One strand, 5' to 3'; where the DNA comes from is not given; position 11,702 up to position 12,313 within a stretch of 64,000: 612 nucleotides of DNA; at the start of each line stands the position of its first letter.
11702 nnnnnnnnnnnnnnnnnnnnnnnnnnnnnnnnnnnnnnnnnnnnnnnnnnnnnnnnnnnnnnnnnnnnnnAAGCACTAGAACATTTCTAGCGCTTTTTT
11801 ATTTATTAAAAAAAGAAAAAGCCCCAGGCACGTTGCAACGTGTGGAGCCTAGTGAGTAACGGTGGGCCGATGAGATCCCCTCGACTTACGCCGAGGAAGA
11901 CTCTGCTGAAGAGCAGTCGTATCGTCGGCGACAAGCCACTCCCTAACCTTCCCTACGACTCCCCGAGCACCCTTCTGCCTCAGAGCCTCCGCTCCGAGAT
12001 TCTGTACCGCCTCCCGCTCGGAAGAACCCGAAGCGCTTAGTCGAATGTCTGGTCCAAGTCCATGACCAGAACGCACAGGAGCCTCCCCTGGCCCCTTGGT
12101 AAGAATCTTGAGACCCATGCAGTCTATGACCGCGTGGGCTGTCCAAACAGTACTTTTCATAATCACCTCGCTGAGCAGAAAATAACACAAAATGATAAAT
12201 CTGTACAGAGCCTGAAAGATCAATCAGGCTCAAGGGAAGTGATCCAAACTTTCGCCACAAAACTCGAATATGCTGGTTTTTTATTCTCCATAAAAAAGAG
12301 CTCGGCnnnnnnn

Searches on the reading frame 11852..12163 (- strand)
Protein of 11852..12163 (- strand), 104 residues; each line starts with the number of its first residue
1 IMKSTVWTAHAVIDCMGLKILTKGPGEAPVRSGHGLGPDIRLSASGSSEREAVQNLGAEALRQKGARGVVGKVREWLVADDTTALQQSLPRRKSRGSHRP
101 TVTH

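Call 12: search_protein_families(library=pfam, proteins=[window:11852-12163:-], max_evalue=1)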
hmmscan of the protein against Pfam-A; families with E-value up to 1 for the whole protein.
window:11852-12163:- (104 aa): 0 families

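Call 13: find_homologous_proteins(query=window:11852-12163:-, max_evalue=0.01)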
Query window:11852-12163:- (104 aa): 1 proteins with E <= 0.01 among 6 candidates.
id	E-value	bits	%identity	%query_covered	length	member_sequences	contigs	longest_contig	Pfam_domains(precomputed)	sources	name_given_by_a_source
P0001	1.3e-49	184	100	86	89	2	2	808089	-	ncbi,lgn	-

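Call 14: find_encoding_contigs(protein=P0001, flank=6000, max_places=6)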
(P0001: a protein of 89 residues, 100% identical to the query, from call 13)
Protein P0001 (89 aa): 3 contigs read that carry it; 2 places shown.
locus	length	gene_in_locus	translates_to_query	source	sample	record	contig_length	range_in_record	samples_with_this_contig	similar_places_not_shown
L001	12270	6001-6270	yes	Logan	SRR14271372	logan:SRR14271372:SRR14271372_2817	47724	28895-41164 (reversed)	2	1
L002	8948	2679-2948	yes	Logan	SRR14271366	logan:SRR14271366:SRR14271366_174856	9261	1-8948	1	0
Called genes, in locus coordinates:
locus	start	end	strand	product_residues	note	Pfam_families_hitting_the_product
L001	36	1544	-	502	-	PF01569:PAP2, PF14067:LssY_C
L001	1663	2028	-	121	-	-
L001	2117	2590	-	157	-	-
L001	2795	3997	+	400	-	PF00089:Trypsin (faint), PF13365:Trypsin_2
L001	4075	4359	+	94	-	-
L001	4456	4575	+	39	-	-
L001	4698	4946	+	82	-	-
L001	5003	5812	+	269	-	-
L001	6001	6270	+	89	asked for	-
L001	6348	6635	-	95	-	PF01381:HTH_3 (weak)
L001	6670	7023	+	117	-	-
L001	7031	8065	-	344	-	PF00696:AA_kinase, PF01472:PUA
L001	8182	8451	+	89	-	-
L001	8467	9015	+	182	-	PF01928:CYTH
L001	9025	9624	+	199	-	PF01928:CYTH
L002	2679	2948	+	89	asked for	-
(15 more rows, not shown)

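Call 17: find_encoding_contigs(protein=P0002, flank=8000, max_places=6)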
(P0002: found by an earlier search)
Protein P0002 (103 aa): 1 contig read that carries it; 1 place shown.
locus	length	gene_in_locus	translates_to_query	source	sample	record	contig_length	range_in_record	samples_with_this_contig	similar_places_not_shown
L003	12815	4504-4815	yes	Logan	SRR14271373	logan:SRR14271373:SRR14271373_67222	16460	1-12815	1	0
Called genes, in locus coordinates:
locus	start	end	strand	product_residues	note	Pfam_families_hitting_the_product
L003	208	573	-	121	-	-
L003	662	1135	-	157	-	-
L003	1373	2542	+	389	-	PF00089:Trypsin (faint), PF13365:Trypsin_2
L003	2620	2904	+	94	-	-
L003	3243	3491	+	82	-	-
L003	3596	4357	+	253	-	-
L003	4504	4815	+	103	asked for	-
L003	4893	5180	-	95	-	PF01381:HTH_3 (weak)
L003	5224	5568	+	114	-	-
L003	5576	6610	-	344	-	PF00696:AA_kinase, PF01472:PUA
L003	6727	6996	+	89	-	-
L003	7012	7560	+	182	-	PF01928:CYTH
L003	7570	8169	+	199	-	PF01928:CYTH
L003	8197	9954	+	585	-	-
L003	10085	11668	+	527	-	PF23477:zf_Tbcl_2 (faint)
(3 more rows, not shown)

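Call 27: search_protein_representatives(protein=window:11852-12163:-)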
Query: 104 residues. Proteins with E-value up to 0.001 (for the whole library): 2; up to 1e-10: 1; up to 1e-30: 1. The best 2 are listed.
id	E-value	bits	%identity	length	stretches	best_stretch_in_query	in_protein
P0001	4.1e-50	184.3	100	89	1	16-104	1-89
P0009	6.2e-06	42.5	29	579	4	11-81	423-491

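Call 52: search_protein_families(library=padloc, proteins=[window:11852-12160:-], max_evalue=1)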
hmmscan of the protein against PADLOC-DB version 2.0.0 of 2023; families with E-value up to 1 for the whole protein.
window:11852-12160:- (103 aa): 0 families

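Call 53: search_protein_families(library=phrogs, proteins=[window:11852-12160:-], max_evalue=1)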
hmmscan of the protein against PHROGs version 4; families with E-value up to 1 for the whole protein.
window:11852-12160:- (103 aa): 0 families

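Call 55: predict_structure(alignment_id=A2)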
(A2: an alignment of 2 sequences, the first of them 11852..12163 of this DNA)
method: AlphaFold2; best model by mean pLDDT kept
length: 104 residues; sequences in the alignment: 2
mean_pLDDT: 74.9   pTM: 0.62
mean pLDDT of the five models: 74.9, 74.5, 69.0, 68.7, 66.5
residues with pLDDT >= 90: 21; 70-90: 48; 50-70: 22; < 50: 13
segments of 3 or more residues with pLDDT < 50: 91-94
pLDDT, mean of each block of 10 residues (from residue 1): 73 85 79 61 90 92 83 86 60 49 53
secondary structure, 60 per line:
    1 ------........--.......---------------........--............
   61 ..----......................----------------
elements in order: E7-14 E17-23 E39-46 H49-62 H67-88

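Call 60: fold_search(model_id=the predicted structure, library=pdb)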
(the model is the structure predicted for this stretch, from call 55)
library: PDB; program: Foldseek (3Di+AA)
matches with E <= 10: 153; with E <= 0.001: 0
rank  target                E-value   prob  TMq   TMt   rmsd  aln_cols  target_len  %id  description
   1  1zg2_MODEL_1_A        7.0e-01  0.16  0.31  0.33  14.2        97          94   12  Solution NMR structure of the UPF0213 protein BH0048 from Bacillus halodurans. Northeast Structural Genomics t (released 2005-06-21)
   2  1y67_D                1.2e+00  0.12  0.29  0.15  14.3        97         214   12  Crystal Structure of Manganese Superoxide Dismutase from Deinococcus radiodurans (released 2004-12-21)
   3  2cdy_B                1.5e+00  0.21  0.29  0.16   7.6        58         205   14  Manganese Superoxide Dismutase (Mn-SOD) from Deinococcus radiodurans (released 2006-02-13)
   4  2ce4_A                1.7e+00  0.20  0.29  0.16   7.6        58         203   14  Manganese Superoxide Dismutase (Mn-SOD) from Deinococcus radiodurans (released 2006-02-13)
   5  7bjk_A                1.8e+00  0.08  0.26  0.15  13.8        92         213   14  Crystal structure of the chloroplastic Fe superoxide dismutase PAP9 from Arabidopsis thaliana. (released 2021-07-07)
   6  2ce4_B                2.2e+00  0.16  0.29  0.16   7.1        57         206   14  Manganese Superoxide Dismutase (Mn-SOD) from Deinococcus radiodurans (released 2006-02-13)
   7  5a9g_A                2.2e+00  0.12  0.30  0.17   9.7        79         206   15  Manganese Superoxide Dismutase from Sphingobacterium sp. T2 (released 2015-08-05)
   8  8y17_B                2.4e+00  0.21  0.27  0.15   4.1        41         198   20  Crystal structure of a mutant Staphylococcus equorum manganese superoxide dismutase T89C and N187C (released 2025-01-29)
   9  1y67_C                2.4e+00  0.21  0.28  0.15   6.2        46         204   13  Crystal Structure of Manganese Superoxide Dismutase from Deinococcus radiodurans (released 2004-12-21)
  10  1y67_A                2.4e+00  0.16  0.29  0.16   7.4        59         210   15  Crystal Structure of Manganese Superoxide Dismutase from Deinococcus radiodurans (released 2004-12-21)
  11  6m30_A                2.4e+00  0.15  0.29  0.16   7.2        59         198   17  Crystal structure of a mutant Staphylococcus equorum manganese superoxide dismutase N73F (released 2021-02-10)
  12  7bjk_D                2.4e+00  0.09  0.30  0.16  13.5        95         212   10  Crystal structure of the chloroplastic Fe superoxide dismutase PAP9 from Arabidopsis thaliana. (released 2021-07-07)
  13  7w6w_B                2.5e+00  0.20  0.27  0.15   5.0        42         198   19  Crystal structure of a mutant Staphylococcus equorum manganese superoxide dismutase L169W (released 2022-12-07)
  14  1my6_A                2.5e+00  0.18  0.30  0.17   6.9        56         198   18  The 1.6 A Structure of Fe-Superoxide Dismutase from the thermophilic cyanobacterium Thermosynechococcus elongatus : Co (released 2003-07-29)
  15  1y67_B                2.5e+00  0.15  0.29  0.16   7.6        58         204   14  Crystal Structure of Manganese Superoxide Dismutase from Deinococcus radiodurans (released 2004-12-21)
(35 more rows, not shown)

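Call 64: fold_search(model_id=the predicted structure, library=viral)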
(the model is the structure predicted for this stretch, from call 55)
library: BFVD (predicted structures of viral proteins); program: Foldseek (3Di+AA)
matches with E <= 10: 440; with E <= 0.001: 0
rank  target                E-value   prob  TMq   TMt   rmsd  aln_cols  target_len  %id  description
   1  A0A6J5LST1            9.1e-02  0.84  0.47  0.47  10.6       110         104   13  Uncharacterized protein [uncultured Caudovirales phage]
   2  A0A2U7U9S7            9.1e-02  0.47  0.31  0.23  13.1       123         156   11  Uncharacterized protein [Pandoravirus quercus]
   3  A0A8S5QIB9            1.4e-01  0.89  0.37  0.37   4.8        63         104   16  Uncharacterized protein [Siphoviridae sp. cteHV32]
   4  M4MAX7                1.5e-01  0.33  0.30  0.28  13.1       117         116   15  (no name in the UniProt tables at hand)
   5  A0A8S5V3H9            2.0e-01  0.47  0.34  0.41   6.1        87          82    8  Uncharacterized protein [Caudovirales sp. ctVfb8]
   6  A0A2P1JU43            2.5e-01  0.18  0.27  0.24  13.7        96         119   14  Uncharacterized protein [Erwinia phage vB_EamM-Bue1]
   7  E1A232                4.2e-01  0.23  0.31  0.21  15.5        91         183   15  Uncharacterized protein [Aeromonas phage phiAS5]
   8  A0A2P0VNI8            4.8e-01  0.35  0.33  0.32   6.3        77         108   16  T5orf172 domain-containing protein [Tetraselmis virus 1]
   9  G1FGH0                4.8e-01  0.10  0.23  0.22  15.5       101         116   16  DNA methylase [Mycobacterium phage Thibault]
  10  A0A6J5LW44            5.1e-01  0.25  0.36  0.35  10.1       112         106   14  Uncharacterized protein [uncultured Caudovirales phage]
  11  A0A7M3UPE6            5.1e-01  0.21  0.33  0.22  15.0       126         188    8  Uncharacterized protein [Pyramimonas orientalis virus]
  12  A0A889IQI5            5.4e-01  0.35  0.36  0.22   9.4        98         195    8  Bacteriophage T5 Orf172 DNA-binding domain-containing protein [Pseudomonas phage Itty13]
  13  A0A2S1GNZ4            5.4e-01  0.15  0.31  0.17  12.7       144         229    8  Putative endonuclease [Enterobacteria phage vB_EcoM_IME281]
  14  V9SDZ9                5.8e-01  0.25  0.34  0.08  11.2       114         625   10  Bacteriophage T5 Orf172 DNA-binding domain-containing protein [Tunisvirus fontaine2]
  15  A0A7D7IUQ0            5.8e-01  0.14  0.28  0.25  14.1       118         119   12  (no name in the UniProt tables at hand)
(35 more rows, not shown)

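Call 72: search_dna_similar(query=window:11852-12160:-, collection=plasmids, mode=protein, max_evalue=1, max_rows=10)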
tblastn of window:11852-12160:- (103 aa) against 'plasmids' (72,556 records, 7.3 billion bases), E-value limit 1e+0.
No match.

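Call 82: search_solved_structures(query=A2, max_evalue=10, show_alignments=2)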
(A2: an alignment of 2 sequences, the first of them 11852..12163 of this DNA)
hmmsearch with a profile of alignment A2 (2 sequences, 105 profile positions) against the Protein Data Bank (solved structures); distinct sequences matched with E-value up to 10: 1.
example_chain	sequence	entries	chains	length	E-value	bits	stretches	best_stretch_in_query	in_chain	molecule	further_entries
4um8_A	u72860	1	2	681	0.55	13.8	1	8-81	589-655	INTEGRIN ALPHA-V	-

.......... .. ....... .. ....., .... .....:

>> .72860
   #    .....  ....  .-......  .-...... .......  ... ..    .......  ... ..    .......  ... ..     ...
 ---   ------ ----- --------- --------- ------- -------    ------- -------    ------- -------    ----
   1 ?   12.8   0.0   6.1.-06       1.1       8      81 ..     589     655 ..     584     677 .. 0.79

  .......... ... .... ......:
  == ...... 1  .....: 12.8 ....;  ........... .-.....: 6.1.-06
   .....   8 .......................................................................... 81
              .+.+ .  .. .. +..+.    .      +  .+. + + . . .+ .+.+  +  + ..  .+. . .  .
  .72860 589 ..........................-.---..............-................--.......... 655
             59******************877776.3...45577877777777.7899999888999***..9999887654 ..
